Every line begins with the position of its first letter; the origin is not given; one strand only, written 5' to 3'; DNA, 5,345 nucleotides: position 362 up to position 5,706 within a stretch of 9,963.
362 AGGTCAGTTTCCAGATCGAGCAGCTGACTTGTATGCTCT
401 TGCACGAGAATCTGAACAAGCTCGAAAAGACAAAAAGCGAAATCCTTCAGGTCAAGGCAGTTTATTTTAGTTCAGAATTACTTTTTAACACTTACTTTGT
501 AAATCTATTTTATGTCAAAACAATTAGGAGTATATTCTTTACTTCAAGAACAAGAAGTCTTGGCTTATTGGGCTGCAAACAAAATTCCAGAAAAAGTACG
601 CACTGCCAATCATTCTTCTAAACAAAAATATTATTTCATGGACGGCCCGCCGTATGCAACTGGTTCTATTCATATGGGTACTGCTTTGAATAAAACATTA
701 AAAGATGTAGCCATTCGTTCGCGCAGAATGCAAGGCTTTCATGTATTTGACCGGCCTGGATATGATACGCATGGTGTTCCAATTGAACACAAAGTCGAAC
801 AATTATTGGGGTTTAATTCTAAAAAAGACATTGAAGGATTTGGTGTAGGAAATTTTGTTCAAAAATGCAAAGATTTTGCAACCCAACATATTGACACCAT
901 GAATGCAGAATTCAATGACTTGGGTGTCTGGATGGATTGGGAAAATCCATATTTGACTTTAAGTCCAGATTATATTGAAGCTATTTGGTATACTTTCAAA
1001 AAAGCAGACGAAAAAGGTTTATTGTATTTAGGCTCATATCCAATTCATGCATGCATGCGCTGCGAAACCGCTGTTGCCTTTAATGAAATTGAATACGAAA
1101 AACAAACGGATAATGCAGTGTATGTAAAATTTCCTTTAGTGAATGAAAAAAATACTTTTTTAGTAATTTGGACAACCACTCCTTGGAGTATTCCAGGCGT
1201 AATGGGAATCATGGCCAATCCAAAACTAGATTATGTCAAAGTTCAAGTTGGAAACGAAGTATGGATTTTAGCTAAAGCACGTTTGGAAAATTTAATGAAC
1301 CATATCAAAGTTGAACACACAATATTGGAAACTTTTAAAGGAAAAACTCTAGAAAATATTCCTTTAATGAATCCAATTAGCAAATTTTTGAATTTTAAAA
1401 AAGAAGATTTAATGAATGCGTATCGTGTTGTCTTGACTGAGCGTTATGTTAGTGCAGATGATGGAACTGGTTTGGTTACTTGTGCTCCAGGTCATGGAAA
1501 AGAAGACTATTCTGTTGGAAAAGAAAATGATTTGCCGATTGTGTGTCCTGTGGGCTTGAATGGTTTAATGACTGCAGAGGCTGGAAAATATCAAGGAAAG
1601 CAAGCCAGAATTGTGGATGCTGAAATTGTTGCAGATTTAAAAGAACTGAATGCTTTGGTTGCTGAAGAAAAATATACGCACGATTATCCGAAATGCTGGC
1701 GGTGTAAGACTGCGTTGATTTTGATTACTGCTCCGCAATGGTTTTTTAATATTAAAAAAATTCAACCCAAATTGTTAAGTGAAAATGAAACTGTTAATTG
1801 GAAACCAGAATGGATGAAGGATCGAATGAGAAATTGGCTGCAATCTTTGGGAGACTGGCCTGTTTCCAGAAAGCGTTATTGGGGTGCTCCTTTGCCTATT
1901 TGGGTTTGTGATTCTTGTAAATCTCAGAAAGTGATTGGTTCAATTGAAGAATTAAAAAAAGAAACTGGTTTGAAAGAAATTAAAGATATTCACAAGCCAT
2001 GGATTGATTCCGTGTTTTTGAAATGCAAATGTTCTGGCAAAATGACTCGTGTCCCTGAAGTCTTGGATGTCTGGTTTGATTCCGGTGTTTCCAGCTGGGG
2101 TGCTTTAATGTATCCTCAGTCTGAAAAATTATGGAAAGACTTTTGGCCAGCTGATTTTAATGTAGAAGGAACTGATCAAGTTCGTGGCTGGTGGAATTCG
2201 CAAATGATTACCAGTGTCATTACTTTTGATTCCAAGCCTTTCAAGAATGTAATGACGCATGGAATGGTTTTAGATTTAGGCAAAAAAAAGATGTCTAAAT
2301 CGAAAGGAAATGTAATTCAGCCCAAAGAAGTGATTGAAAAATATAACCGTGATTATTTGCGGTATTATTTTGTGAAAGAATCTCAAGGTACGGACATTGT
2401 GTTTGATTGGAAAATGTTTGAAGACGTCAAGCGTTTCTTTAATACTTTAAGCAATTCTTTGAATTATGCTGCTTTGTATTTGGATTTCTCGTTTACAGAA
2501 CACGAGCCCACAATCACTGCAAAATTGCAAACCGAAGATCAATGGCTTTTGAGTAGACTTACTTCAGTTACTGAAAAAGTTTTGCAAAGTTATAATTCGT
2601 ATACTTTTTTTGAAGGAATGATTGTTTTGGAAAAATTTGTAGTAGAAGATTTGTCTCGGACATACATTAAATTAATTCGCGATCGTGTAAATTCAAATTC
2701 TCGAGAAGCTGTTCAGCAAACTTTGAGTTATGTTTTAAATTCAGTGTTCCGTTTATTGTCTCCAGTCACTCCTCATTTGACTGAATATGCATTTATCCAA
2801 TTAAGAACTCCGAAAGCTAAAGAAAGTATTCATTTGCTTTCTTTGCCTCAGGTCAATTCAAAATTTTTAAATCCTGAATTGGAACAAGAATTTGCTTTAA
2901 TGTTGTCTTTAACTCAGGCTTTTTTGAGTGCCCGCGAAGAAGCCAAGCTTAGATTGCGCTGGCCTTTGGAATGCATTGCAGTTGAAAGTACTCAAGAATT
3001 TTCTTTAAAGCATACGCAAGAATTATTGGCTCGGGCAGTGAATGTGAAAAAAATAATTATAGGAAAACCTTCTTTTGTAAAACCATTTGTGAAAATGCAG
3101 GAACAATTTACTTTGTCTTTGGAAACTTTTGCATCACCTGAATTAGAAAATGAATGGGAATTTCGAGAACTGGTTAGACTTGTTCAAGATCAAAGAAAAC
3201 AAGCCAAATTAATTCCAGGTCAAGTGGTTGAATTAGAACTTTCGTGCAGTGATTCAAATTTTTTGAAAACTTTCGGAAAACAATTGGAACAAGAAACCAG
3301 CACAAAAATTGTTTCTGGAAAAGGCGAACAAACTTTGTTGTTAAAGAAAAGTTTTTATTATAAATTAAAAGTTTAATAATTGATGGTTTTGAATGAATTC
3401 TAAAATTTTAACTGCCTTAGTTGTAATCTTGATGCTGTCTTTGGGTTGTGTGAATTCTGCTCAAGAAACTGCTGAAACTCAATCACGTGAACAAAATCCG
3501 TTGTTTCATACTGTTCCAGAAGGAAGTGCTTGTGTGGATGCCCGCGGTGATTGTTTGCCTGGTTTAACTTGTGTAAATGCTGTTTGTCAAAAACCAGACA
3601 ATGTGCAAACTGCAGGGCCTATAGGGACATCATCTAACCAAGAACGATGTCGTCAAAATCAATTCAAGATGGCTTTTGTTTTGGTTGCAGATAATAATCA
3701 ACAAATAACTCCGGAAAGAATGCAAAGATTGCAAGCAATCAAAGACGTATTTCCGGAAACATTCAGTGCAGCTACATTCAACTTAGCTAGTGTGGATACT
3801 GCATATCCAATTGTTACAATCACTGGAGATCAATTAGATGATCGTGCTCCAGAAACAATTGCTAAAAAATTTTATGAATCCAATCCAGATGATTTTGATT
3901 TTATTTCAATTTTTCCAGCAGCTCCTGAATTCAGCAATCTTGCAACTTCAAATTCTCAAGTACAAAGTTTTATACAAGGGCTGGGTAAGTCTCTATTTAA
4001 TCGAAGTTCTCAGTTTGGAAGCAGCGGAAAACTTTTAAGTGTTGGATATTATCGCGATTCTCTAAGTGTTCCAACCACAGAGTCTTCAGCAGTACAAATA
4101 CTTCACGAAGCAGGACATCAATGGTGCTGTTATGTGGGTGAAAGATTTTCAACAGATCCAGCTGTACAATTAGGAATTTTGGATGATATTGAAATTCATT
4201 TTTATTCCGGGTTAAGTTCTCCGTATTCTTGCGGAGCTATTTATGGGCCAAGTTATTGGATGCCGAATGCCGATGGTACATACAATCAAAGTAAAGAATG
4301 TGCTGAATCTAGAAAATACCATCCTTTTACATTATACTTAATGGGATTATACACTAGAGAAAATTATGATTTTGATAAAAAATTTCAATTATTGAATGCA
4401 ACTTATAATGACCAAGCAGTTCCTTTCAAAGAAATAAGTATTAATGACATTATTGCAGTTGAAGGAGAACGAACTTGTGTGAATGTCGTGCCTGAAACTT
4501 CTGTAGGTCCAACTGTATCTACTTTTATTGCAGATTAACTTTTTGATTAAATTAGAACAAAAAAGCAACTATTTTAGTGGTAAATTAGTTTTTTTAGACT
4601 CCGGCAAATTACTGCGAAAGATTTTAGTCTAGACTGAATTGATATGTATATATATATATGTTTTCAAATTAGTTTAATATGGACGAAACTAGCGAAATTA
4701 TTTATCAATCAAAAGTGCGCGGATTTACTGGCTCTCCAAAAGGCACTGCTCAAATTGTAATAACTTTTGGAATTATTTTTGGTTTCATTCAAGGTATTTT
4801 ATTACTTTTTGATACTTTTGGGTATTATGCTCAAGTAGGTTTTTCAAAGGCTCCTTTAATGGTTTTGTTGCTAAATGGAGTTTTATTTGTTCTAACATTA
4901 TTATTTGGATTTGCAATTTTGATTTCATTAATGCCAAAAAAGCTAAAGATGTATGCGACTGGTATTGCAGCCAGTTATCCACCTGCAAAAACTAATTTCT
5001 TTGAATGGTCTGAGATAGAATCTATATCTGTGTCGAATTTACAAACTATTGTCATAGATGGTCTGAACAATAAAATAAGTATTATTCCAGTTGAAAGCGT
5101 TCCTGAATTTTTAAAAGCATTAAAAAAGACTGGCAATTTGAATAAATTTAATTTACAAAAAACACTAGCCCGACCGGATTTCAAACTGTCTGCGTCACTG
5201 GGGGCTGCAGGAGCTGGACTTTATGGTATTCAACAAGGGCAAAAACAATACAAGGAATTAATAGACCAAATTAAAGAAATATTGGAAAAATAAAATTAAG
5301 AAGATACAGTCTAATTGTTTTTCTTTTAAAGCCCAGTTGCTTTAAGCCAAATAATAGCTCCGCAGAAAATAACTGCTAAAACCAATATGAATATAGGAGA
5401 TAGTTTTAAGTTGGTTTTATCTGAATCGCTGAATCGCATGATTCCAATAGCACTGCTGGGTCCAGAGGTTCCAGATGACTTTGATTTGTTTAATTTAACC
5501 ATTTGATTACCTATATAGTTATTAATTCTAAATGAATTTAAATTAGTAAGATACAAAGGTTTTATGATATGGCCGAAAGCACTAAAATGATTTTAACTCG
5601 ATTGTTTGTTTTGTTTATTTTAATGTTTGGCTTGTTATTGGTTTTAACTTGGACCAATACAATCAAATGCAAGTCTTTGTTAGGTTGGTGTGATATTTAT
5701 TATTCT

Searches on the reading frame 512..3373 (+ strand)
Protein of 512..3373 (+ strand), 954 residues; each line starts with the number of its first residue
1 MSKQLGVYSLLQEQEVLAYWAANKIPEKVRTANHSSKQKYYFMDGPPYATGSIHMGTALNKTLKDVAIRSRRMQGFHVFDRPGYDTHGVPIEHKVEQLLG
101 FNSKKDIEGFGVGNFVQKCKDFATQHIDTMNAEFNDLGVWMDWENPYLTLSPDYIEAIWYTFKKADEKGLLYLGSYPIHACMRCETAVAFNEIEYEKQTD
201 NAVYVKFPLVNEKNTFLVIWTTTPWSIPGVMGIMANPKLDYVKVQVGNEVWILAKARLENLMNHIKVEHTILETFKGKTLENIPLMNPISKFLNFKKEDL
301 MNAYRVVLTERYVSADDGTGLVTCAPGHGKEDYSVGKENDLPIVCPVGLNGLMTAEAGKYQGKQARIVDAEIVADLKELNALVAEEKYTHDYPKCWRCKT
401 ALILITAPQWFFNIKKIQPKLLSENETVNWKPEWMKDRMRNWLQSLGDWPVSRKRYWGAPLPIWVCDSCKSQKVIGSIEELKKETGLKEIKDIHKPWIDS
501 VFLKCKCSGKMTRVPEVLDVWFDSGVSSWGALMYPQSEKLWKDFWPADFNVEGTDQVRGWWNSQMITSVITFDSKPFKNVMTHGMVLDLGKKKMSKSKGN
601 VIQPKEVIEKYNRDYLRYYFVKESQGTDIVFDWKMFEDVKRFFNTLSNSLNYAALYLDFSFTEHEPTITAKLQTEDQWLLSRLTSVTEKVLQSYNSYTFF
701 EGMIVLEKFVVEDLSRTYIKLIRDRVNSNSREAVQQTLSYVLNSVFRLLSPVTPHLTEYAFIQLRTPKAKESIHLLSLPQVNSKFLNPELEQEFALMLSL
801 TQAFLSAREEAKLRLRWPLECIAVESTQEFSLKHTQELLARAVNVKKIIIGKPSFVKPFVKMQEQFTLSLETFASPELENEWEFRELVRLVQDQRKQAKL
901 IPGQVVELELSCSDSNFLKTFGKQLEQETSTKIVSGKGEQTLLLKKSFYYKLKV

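Call 4: search_protein_families(library=pfam, proteins=[window:512-3373:+], max_evalue=1)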
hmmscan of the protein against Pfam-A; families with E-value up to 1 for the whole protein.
window:512-3373:+ (954 aa): 8 families
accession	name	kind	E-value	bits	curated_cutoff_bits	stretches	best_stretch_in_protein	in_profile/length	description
PF00133.28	tRNA-synt_1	-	9.2e-119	397.3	22.7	1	16-631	2-413/414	tRNA synthetases class I (I, L, M and V)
PF08264.19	Anticodon_1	-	2.3e-28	99.4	25.1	1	676-820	1-145/148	Anticodon-binding domain of tRNA ligase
PF09334.17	tRNA-synt_1g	-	1.2e-23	84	20.1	3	517-638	244-373/391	tRNA synthetases class I (M)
PF01921.24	tRNA-synt_1f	-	6.8e-08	32.3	27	1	572-637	262-326/360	tRNA synthetases class I (K)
PF01406.26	tRNA-synt_1e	-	1.7e-07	31.4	27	1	559-632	220-292/301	tRNA synthetases class I (C) catalytic domain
PF19302.4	DUF5915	-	0.00014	21.9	27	1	843-934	77-170/195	Domain of unknown function (DUF5915)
PF13603.12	tRNA-synt_1_2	-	0.012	15.6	25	1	205-348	12-141/185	Leucyl-tRNA synthetase, editing domain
PF00579.31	tRNA-synt_1b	-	0.062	13.1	21.1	1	578-643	183-247/292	tRNA synthetases class I (W and Y)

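Call 61: search_protein_families(library=ncbifam, proteins=[window:512-3373:+], max_evalue=0.001)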
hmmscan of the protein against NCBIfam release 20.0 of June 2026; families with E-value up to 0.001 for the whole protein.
window:512-3373:+ (954 aa): 17 families
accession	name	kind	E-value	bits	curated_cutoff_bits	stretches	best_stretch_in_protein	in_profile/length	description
TIGR00392.1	ileS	equivalog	1.5e-253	843.8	621.4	1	12-833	11-858/861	isoleucine--tRNA ligase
NF000257.1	MupA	exception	9.5e-161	536.7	1900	1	12-833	8-826/1024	mupirocin-resistant isoleucine--tRNA ligase MupA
TIGR00422.1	valS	equivalog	5.9e-154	514.2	612.1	2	306-871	255-809/863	valine--tRNA ligase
NF000258.1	MupB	exception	1.6e-150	503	1900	1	10-850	6-848/1033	mupirocin-resistant isoleucine--tRNA ligase MupB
NF009687.0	PRK13208.1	equivalog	7.6e-150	500.6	738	2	307-850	255-788/801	valine--tRNA ligase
NF004349.1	PRK05729.1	equivalog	1.4e-131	440.4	704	2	306-875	249-799/860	valine--tRNA ligase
NF040702.1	ileS_w_GNAT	exception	3e-127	425.8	1999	2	251-768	448-960/1100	isoleucine--tRNA ligase, N-acetyltransferase domain-containing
NF011492.0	PRK14900.1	equivalog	6.1e-91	305.8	1783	2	306-845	265-790/1044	valine--tRNA ligase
NF000540.1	alt_ValS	exception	1.6e-78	264.6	900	2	359-846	336-824/827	valine--tRNA ligase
NF008957.0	PRK12300.1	subfamily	2.9e-62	210.9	677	2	17-335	10-324/946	leucine--tRNA ligase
TIGR00395.1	leuS_arch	equivalog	2.9e-50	171.2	648.5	2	27-335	14-318/938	leucine--tRNA ligase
TIGR00396.1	leuS_bact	equivalog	1.4e-40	139.2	548.4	3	13-193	7-167/843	leucine--tRNA ligase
TIGR00398.1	metG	equivalog_domain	4.3e-33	114.8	336.35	3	517-773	247-510/530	methionine--tRNA ligase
NF008900.0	PRK12267.1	equivalog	2.2e-28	99.2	598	2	517-771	224-483/648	methionine--tRNA ligase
NF001100.0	PRK00133.1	equivalog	1.8e-27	96.2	587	2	393-771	173-511/676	methionine--tRNA ligase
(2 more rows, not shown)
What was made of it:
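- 512..3376 (+): Isoleucyl-tRNA synthetase, the upstream edge of the conserved synteny block. TIGR00392 ileS E=1.5e-253, above cut-off (call 61).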

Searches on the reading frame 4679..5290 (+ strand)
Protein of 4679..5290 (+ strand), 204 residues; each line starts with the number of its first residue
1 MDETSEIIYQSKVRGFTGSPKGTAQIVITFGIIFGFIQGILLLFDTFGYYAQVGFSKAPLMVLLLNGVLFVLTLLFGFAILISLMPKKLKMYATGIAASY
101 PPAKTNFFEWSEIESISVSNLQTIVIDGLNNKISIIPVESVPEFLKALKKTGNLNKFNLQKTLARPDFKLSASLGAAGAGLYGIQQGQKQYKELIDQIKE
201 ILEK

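Call 4: search_protein_families(library=pfam, proteins=[window:4679-5290:+], max_evalue=1)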
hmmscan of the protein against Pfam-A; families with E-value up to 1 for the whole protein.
window:4679-5290:+ (204 aa): 1 family
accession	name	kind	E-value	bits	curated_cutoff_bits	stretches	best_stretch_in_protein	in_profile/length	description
PF20226.3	DUF6585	-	0.079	12.8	27.7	1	31-124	28-114/249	Family of unknown function (DUF6585)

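Call 43: search_protein_families(library=ncbifam, proteins=[window:4679-5290:+], max_evalue=1)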
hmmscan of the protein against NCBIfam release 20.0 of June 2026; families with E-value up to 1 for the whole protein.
window:4679-5290:+ (204 aa): 2 families
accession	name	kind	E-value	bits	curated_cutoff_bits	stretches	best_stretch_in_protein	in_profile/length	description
NF008382.0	PRK11177.1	equivalog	0.1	11.2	824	1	117-162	211-256/575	phosphoenolpyruvate-protein phosphotransferase PtsI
NF041635.1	STM3941_fam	subfamily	0.11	12.4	40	1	26-122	6-96/157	STM3941 family protein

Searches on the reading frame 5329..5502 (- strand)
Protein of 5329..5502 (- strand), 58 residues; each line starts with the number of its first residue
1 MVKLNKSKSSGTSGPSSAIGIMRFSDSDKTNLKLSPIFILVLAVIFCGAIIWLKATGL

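Call 61: search_protein_families(library=ncbifam, proteins=[window:5329-5502:-], max_evalue=0.001)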
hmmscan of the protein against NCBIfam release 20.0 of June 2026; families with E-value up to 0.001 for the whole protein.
window:5329-5502:- (58 aa): 1 family
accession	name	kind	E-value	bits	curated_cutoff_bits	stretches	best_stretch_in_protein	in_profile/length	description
NF002318.0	PRK01253.1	equivalog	7.9e-11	41.5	55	1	6-57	2-53/55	preprotein translocase subunit Sec61beta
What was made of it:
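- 5329..5502 (-): Sec61beta, transcribed divergently from A. The ORF extends to TTG 5556, but ATG 5502 gives the 58-aa size seen in relatives. NF002318 E=7.9e-11, 41.5 bits, below the model's 55-bit cut-off (call 61).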

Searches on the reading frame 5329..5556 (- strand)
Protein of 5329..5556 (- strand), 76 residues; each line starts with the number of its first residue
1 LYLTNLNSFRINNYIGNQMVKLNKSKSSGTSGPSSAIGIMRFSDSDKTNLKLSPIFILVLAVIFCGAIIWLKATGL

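Call 4: search_protein_families(library=pfam, proteins=[window:5329-5556:-], max_evalue=1)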
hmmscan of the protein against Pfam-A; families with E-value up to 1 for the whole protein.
window:5329-5556:- (76 aa): 2 families
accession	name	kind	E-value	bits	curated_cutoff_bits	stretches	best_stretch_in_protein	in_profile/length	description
PF03911.21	Sec61_beta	-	4.4e-08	33.5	27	1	35-73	1-39/41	Sec61beta family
PF16401.11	DUF5009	-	0.065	13.1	25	1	35-73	156-198/260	Domain of unknown function (DUF5009)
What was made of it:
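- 5329..5502 (-): PF03911 E=4.4e-8 (call 4).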
